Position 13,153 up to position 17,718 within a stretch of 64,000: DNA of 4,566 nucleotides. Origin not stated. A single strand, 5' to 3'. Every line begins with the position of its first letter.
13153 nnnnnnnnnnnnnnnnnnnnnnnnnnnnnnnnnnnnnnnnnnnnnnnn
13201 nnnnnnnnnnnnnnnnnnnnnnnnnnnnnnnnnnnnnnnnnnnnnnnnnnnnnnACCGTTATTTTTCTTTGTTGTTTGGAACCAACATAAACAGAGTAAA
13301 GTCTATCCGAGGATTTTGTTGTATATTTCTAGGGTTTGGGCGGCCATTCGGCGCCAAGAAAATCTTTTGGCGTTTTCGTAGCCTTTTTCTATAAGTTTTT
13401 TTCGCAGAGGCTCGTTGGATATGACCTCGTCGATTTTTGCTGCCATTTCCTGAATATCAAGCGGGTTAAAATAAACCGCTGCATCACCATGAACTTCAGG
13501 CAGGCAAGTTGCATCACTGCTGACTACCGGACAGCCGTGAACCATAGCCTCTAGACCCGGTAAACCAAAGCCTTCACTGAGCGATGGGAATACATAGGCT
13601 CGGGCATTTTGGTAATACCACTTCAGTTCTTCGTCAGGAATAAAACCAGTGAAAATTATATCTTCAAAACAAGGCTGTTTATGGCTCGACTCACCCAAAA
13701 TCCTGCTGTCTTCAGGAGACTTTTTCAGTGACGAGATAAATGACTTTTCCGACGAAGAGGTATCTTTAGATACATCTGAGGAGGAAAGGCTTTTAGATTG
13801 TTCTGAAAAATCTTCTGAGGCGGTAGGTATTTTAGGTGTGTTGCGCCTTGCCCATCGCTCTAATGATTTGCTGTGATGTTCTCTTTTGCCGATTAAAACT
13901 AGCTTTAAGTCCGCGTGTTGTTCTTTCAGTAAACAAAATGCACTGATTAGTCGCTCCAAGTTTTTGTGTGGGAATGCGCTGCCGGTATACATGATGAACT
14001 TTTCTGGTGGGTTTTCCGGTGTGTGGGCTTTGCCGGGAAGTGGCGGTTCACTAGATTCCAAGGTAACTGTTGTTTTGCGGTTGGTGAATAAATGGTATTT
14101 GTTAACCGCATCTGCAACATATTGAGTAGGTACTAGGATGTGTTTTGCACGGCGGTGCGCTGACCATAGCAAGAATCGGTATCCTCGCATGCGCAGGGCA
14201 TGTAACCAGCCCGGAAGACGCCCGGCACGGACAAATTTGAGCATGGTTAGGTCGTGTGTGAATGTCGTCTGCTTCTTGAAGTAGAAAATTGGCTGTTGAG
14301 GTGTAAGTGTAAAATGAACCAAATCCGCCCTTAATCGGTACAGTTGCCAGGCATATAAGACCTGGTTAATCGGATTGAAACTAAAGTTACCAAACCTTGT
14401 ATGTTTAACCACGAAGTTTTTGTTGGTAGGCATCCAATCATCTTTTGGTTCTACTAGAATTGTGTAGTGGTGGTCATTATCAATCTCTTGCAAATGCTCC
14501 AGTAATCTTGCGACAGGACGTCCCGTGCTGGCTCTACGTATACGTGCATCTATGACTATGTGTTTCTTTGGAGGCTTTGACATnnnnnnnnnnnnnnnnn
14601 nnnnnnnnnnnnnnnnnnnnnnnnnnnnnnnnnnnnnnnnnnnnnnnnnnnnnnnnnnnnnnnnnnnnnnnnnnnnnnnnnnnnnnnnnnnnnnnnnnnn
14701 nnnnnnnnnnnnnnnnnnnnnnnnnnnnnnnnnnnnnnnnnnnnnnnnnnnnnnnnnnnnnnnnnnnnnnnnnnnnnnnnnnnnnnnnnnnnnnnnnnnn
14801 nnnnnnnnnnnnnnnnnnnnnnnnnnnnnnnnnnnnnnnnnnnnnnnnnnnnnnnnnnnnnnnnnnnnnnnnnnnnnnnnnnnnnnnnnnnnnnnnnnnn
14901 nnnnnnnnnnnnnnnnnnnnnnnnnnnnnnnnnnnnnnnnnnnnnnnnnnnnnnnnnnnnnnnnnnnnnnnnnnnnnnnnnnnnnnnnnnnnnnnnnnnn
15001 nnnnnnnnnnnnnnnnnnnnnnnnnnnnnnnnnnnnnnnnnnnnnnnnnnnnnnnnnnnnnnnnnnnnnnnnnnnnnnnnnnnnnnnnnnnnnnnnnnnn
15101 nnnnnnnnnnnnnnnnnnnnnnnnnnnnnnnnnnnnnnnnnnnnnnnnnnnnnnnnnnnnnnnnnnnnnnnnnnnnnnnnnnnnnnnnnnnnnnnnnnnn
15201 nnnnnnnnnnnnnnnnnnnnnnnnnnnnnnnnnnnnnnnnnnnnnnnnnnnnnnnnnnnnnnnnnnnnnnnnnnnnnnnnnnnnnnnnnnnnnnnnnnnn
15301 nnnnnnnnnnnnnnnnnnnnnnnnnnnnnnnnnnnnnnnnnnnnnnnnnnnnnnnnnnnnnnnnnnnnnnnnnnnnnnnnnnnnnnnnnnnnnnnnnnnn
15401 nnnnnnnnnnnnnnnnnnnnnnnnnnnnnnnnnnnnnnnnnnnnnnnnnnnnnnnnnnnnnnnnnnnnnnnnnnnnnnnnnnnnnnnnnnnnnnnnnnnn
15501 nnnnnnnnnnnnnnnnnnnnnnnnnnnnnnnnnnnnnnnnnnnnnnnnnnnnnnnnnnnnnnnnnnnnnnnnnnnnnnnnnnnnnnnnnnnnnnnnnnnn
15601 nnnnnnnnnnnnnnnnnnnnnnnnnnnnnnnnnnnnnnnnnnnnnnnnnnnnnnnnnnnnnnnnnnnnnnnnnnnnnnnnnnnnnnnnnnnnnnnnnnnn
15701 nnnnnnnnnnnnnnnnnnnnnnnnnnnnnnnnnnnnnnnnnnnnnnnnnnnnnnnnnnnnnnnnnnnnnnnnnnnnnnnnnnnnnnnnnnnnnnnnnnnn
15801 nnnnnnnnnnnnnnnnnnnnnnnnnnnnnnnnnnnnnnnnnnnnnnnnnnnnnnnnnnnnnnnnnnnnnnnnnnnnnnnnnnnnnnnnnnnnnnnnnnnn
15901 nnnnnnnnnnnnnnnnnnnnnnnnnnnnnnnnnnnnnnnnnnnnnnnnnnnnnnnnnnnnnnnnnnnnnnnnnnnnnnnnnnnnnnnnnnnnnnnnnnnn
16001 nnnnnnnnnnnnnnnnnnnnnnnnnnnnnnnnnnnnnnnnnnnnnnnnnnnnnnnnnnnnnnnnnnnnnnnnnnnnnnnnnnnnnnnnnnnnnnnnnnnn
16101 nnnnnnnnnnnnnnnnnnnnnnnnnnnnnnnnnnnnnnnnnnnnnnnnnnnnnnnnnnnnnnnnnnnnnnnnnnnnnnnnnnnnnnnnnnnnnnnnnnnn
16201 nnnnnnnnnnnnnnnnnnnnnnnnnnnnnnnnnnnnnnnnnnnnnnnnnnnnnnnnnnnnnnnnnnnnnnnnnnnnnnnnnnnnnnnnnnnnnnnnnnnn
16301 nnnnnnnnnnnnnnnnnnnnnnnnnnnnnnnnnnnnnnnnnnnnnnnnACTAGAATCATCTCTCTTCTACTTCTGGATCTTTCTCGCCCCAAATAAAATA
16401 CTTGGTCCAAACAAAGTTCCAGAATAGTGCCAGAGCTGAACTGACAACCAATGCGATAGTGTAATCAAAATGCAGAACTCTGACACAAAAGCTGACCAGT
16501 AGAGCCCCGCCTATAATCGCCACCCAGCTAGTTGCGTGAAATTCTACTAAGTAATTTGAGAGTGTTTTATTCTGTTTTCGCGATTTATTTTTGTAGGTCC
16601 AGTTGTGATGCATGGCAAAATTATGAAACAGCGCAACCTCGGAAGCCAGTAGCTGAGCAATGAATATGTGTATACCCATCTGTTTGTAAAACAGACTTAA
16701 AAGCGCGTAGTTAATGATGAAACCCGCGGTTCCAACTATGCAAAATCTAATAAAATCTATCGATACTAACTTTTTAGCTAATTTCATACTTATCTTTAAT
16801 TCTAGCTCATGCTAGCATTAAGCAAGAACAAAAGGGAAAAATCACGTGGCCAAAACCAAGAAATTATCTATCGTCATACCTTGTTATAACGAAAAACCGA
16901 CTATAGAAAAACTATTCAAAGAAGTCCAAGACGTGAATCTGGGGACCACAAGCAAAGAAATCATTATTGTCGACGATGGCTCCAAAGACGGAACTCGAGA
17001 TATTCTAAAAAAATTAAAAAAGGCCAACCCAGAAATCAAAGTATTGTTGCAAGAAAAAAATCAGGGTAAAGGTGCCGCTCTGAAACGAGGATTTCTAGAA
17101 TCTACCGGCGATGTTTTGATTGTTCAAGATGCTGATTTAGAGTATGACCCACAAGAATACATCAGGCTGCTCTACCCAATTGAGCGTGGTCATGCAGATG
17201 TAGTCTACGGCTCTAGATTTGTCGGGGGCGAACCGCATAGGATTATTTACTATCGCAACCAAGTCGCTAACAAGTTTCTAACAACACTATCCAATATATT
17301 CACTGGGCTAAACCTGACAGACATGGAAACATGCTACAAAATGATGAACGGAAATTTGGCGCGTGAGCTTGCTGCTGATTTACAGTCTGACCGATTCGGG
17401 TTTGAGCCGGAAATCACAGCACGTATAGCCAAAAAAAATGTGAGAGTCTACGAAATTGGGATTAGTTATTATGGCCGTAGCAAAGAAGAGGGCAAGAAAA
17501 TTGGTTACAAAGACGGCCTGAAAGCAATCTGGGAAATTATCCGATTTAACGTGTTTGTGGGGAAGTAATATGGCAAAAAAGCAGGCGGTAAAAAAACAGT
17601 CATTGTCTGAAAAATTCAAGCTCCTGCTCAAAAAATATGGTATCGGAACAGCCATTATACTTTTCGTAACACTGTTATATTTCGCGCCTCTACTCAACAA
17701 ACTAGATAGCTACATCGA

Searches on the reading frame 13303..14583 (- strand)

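Call 24: search_protein_families(library=pfam, proteins=[window:13303-14583:-], max_evalue=0.001)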
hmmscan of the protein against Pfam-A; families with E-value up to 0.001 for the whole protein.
window:13303-14583:- (426 aa): 5 families
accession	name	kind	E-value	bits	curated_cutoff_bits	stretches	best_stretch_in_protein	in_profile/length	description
PF00534.26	Glycos_transf_1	-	9.1e-33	113.6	26.4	2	307-403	73-171/172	Glycosyl transferases group 1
PF13692.12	Glyco_trans_1_4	-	3.2e-25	89.5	27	1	306-390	58-142/142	Glycosyl transferases group 1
PF20706.3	GT4-conflict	-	6.6e-09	35.7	26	1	319-410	274-378/385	Family 4 Glycosyltransferase in conflict systems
PF13524.12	Glyco_trans_1_2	-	1.8e-08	34.9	25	1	282-418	5-143/144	Glycosyl transferase-like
PF13439.12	Glyco_transf_4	-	0.00015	22.3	28.5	1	24-173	8-161/170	Glycosyltransferase Family 4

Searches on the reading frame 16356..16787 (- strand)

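Call 24: search_protein_families(library=pfam, proteins=[window:16356-16787:-], max_evalue=0.001)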
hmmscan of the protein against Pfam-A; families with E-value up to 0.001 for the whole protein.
window:16356-16787:- (143 aa): 1 family
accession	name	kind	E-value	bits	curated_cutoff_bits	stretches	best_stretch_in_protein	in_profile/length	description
PF04138.20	GtrA_DPMS_TM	-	7.9e-20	71.7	26.1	1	14-133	1-117/117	GtrA/DPMS, transmembrane domain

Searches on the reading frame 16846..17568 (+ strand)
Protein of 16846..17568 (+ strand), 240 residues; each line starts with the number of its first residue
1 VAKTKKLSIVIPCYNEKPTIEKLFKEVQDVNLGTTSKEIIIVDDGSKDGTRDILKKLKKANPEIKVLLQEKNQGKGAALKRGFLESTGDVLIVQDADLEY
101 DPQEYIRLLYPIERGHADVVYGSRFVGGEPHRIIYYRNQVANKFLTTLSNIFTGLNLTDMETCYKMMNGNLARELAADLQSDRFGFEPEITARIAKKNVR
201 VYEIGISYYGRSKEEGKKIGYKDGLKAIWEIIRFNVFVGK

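Call 24: search_protein_families(library=pfam, proteins=[window:16846-17568:+], max_evalue=0.001)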
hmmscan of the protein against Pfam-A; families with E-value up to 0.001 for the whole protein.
window:16846-17568:+ (240 aa): 4 families
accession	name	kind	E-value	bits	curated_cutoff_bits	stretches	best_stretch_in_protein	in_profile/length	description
PF00535.33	Glycos_transf_2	-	9.1e-38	130.3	23.3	1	8-168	1-160/168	Glycosyl transferase family 2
PF13641.12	Glyco_tranf_2_3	-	1.1e-06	29.3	27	1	7-104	3-103/230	Glycosyltransferase like family 2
PF10111.15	Glyco_tranf_2_2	-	2.5e-06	27.6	27.3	1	8-98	1-92/276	Glycosyltransferase like family 2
PF13704.12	Glyco_tranf_2_4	-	0.0006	20.7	27.5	1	33-68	16-47/98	Glycosyl transferase family 2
